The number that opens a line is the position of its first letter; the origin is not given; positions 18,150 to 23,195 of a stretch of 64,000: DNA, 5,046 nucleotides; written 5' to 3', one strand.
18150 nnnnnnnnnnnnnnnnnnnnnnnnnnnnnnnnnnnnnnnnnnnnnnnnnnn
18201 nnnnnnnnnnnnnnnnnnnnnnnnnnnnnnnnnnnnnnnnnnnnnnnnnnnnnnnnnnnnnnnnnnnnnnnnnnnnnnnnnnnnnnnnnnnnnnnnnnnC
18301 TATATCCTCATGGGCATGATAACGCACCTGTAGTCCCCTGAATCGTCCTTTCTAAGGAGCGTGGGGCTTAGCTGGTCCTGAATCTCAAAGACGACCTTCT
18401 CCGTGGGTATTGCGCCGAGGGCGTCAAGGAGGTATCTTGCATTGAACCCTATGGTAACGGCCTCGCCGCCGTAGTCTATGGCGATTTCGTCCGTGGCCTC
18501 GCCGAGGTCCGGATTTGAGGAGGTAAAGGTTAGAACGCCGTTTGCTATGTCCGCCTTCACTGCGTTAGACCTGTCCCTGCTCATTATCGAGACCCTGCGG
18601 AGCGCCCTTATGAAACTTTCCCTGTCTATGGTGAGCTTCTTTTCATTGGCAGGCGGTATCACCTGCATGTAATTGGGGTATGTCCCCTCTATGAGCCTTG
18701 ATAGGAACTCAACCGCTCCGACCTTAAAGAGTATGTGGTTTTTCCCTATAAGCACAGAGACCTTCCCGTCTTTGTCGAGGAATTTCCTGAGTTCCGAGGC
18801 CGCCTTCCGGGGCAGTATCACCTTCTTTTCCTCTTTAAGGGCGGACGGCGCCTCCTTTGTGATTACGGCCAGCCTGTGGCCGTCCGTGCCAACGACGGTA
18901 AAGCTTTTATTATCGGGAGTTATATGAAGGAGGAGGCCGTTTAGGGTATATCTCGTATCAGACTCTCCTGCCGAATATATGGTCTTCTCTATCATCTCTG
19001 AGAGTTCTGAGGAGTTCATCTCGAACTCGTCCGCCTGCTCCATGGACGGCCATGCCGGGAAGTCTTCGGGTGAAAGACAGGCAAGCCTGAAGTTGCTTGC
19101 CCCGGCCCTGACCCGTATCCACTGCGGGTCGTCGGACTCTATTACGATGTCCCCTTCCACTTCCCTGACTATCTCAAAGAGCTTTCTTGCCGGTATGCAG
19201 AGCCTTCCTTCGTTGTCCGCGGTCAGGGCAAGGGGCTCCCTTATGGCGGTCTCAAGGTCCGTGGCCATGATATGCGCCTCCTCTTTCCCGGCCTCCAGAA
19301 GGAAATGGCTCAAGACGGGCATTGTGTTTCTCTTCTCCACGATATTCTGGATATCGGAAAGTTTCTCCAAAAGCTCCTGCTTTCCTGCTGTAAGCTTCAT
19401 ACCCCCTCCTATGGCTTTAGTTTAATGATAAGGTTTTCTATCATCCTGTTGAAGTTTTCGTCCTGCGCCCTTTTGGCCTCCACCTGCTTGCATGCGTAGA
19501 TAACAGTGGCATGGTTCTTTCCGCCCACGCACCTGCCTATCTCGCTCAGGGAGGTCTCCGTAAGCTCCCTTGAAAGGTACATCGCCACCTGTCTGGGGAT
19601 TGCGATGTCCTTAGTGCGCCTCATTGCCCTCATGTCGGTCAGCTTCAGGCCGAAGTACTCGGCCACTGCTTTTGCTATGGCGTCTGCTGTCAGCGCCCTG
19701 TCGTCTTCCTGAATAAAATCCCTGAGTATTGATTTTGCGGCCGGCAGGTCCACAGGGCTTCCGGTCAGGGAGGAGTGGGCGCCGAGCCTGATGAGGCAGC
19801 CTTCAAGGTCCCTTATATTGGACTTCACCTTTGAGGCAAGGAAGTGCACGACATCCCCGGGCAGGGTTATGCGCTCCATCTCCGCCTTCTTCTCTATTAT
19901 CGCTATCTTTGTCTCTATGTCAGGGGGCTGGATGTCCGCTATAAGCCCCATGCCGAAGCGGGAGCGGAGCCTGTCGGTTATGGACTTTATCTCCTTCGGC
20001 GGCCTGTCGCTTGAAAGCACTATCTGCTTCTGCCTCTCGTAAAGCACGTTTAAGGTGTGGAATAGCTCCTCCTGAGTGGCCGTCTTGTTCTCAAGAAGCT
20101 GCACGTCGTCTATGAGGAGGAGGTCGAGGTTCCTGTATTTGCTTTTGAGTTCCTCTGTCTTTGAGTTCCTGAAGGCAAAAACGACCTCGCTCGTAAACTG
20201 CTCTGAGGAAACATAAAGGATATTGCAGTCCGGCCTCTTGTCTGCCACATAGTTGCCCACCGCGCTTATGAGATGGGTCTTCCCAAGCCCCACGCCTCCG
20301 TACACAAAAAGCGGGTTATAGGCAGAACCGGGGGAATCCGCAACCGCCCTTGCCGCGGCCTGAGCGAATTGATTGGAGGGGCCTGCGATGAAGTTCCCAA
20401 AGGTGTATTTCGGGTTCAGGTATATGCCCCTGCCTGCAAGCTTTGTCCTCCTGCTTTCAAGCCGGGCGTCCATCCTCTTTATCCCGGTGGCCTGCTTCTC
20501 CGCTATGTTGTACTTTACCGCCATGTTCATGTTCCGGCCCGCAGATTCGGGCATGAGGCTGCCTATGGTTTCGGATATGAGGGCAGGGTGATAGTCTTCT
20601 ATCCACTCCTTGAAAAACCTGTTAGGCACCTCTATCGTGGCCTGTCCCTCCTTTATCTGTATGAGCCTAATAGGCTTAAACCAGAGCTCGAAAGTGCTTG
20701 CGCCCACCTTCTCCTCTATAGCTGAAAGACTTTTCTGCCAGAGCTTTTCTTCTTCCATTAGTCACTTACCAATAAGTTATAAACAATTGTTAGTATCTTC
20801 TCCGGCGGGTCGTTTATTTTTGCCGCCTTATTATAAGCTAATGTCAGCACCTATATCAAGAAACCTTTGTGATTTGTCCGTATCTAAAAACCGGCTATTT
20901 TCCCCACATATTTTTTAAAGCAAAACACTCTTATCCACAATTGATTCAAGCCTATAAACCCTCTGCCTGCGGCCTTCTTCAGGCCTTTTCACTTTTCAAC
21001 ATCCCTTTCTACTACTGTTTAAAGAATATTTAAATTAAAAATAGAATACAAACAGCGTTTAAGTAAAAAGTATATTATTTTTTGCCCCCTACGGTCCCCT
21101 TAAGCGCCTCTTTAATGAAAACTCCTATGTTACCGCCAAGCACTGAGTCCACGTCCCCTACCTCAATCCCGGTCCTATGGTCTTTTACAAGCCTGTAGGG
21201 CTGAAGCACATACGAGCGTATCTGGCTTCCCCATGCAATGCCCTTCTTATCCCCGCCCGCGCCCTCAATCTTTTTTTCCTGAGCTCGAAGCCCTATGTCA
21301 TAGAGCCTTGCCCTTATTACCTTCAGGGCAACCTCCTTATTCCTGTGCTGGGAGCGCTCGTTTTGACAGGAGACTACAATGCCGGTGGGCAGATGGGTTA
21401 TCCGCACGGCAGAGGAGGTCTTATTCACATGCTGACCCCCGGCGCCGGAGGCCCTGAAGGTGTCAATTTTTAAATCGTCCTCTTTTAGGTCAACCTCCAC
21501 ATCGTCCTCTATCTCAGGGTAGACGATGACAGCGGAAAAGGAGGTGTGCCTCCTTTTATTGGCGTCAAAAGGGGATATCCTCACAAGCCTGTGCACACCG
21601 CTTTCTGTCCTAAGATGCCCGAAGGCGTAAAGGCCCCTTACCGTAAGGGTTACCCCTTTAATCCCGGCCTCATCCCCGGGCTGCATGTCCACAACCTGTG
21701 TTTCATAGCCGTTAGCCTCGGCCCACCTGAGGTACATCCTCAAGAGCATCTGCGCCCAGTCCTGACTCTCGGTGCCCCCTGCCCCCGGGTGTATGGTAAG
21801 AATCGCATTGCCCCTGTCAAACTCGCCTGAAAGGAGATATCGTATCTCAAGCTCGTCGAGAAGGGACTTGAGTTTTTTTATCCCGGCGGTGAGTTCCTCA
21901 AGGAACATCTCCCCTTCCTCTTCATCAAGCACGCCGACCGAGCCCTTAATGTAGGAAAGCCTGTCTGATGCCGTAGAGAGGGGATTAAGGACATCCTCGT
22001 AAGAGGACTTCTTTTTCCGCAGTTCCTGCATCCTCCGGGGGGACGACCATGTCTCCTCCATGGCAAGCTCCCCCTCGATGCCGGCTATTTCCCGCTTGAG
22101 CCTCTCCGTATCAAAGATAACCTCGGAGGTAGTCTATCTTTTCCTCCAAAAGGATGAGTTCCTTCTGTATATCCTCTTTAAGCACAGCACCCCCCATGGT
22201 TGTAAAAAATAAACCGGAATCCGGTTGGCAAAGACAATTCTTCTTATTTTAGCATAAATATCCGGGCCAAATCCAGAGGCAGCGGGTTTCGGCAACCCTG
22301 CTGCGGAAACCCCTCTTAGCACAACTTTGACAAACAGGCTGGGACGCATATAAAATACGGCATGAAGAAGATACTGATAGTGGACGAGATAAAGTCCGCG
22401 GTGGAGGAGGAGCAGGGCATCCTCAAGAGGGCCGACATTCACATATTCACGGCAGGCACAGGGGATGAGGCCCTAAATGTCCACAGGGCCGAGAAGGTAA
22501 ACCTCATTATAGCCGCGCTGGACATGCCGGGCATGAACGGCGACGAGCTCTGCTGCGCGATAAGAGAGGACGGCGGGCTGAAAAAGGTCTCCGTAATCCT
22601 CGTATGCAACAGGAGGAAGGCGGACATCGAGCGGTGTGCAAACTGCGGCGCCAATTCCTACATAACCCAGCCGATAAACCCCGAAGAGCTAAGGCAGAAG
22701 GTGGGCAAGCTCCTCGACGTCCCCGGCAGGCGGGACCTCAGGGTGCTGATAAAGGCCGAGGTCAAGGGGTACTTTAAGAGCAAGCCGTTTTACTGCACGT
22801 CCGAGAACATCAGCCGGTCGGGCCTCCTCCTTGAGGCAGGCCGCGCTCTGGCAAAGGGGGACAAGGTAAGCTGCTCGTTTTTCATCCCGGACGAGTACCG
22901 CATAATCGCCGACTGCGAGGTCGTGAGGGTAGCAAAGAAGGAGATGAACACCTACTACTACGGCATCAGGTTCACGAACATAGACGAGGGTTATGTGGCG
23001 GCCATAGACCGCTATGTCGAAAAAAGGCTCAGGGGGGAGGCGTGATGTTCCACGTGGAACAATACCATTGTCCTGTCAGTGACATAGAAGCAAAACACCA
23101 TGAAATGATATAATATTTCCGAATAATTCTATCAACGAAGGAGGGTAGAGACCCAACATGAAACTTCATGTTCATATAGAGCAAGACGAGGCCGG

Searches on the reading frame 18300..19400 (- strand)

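Call 21: search_protein_families(library=ncbifam, proteins=[window:18300-19400:-], max_evalue=0.00001)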
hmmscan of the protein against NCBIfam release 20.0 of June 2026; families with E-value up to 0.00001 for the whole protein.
window:18300-19400:- (366 aa): 3 families
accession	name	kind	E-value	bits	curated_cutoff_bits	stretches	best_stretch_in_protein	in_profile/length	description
TIGR00663.1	dnan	equivalog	1.3e-91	307.3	137.65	1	1-365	1-366/367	DNA polymerase III subunit beta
NF004184.0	PRK05643.3-2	equivalog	2.4e-48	164.9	443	1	1-365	1-374/375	DNA polymerase III subunit beta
NF011508.0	PRK14946.1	equivalog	1.4e-14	54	513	1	1-343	1-343/366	DNA polymerase III subunit beta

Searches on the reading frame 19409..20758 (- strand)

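Call 21: search_protein_families(library=ncbifam, proteins=[window:19409-20758:-], max_evalue=0.00001)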
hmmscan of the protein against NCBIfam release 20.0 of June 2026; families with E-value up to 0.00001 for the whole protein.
window:19409-20758:- (449 aa): 15 families
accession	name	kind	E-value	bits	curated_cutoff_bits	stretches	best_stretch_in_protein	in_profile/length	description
TIGR00362.1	DnaA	equivalog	1.7e-158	528.3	343.9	1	7-446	1-436/437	chromosomal replication initiator protein DnaA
NF001154.0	PRK00149.3-3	equivalog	1.1e-97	328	410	1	14-447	18-458/462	chromosomal replication initiator protein DnaA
NF009087.0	PRK12422.1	equivalog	3.5e-70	237.4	657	1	6-445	3-441/455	chromosomal replication initiator protein DnaA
TIGR03420.1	DnaA_homol_Hda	equivalog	7.4e-33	114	194.8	1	112-345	6-225/226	DnaA regulatory inactivator Hda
NF005982.0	PRK08084.1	equivalog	3.6e-18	66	268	1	112-346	13-234/235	DnaA inactivator Hda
NF005304.0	PRK06835.1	equivalog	5e-15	55.4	215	1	146-268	183-305/330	ATP-binding protein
NF038214.1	IS21_help_AAA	equivalog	7.1e-15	55.3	200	1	150-256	93-196/232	IS21-like element helper ATPase IstB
NF006485.0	PRK08903.1-5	equivalog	4.9e-12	46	289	1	116-347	13-227/233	DnaA regulatory inactivator Hda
NF005992.0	PRK08116.1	subfamily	5e-12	45.5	189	1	117-267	81-236/269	hypothetical protein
NF005378.0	PRK06921.1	subfamily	2.1e-08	33.6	207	1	147-268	117-240/266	hypothetical protein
NF006505.0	PRK08939.1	equivalog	2.3e-08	33.7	228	1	144-219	153-226/306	primosomal protein DnaI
NF006038.0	PRK08181.1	subfamily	5.8e-08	32.3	317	1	120-256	78-213/271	transposase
NF009043.0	PRK12377.1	subfamily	1.2e-07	31.6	389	1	86-226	39-179/248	ATP-binding protein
NF051883.1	DnaARegInactHdaA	equivalog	4.5e-06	26.4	300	0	213-312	90-189/229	DnaA regulatory inactivator HdaA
NF005931.1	PRK07952.1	equivalog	5e-06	26.2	357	1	70-225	21-178/246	replicative helicase loader DnaC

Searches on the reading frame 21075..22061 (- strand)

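Call 21: search_protein_families(library=ncbifam, proteins=[window:21075-22061:-], max_evalue=0.00001)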
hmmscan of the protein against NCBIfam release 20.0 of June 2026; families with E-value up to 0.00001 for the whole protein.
window:21075-22061:- (328 aa): 5 families
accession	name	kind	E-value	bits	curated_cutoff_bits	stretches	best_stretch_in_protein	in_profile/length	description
TIGR00020.2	prfB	exception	2.5e-139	464.2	370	1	2-321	34-353/353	peptide chain release factor 2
NF001859.2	PRK00591.1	equivalog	1.3e-76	258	400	1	4-319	20-338/347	peptide chain release factor 1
TIGR00019.1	prfA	equivalog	5.6e-75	252.5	423.25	1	6-317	31-344/361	peptide chain release factor 1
TIGR03072.1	release_prfH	equivalog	5.6e-32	110.9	166.65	1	88-259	3-170/200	peptide chain release factor H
NF006718.0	PRK09256.1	equivalog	6.7e-13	48.5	100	1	189-222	9-42/140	alternative ribosome rescue aminoacyl-tRNA hydrolase ArfB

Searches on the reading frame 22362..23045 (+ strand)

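Call 73: search_protein_families(library=pfam, proteins=[window:22362-23045:+], max_evalue=0.000001)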
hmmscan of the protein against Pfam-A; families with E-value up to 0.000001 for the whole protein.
window:22362-23045:+ (227 aa): 2 families
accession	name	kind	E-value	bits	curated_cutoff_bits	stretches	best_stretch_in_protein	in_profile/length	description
PF00072.30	Response_reg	-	1.2e-18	67.7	30.2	1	4-114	1-110/111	Response regulator receiver domain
PF07238.19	PilZ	-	8.7e-15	55.4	22.5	1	123-220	3-101/102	PilZ domain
